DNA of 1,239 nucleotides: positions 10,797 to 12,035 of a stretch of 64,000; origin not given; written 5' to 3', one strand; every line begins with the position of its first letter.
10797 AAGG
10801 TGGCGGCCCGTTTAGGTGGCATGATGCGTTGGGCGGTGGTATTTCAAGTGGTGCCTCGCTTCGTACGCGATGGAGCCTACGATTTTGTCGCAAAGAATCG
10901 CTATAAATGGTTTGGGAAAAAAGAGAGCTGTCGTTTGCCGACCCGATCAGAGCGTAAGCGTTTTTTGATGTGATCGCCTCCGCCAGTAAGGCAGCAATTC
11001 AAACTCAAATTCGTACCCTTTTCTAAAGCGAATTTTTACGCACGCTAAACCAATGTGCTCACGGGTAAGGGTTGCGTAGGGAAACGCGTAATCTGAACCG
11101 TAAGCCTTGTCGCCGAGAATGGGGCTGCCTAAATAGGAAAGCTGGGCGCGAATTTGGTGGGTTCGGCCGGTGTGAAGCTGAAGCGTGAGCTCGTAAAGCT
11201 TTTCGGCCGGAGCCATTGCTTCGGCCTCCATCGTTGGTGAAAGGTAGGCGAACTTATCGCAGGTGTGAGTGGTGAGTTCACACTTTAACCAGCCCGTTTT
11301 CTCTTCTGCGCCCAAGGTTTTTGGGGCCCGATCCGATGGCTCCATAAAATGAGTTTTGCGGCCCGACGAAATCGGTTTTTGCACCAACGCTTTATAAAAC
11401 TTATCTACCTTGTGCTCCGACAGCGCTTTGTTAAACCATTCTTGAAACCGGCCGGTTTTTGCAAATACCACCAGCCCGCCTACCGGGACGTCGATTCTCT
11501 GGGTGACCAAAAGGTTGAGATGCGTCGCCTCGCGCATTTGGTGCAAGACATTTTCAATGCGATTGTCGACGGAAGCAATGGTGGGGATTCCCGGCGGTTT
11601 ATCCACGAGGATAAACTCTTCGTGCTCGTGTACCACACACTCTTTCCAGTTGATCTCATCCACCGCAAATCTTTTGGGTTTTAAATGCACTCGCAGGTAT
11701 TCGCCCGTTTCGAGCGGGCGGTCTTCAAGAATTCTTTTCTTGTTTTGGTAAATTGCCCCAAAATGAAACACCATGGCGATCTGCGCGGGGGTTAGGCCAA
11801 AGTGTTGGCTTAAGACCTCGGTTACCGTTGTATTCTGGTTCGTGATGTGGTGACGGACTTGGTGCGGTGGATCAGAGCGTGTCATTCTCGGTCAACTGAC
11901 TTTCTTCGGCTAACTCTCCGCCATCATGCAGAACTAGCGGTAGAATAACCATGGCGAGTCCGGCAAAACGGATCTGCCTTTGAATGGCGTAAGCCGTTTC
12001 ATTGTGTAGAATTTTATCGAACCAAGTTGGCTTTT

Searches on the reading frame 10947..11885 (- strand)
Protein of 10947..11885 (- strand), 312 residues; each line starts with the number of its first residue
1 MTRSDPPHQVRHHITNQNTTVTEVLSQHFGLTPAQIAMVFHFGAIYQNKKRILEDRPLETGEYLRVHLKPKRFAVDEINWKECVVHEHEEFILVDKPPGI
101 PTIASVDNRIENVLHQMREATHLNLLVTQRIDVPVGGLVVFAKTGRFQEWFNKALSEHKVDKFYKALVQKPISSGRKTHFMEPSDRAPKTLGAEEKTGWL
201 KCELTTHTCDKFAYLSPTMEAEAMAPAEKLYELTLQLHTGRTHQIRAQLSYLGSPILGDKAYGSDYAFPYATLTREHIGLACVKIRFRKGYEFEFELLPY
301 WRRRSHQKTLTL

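Call 25: search_protein_families(library=pfam, proteins=[window:10947-11885:-], max_evalue=0.001)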
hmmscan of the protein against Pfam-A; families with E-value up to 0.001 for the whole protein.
window:10947-11885:- (312 aa): 1 family
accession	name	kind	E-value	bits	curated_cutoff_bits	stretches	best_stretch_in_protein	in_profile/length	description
PF00849.27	PseudoU_synth_2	-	4.3e-21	76.2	26.8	1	91-250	2-151/152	RNA pseudouridylate synthase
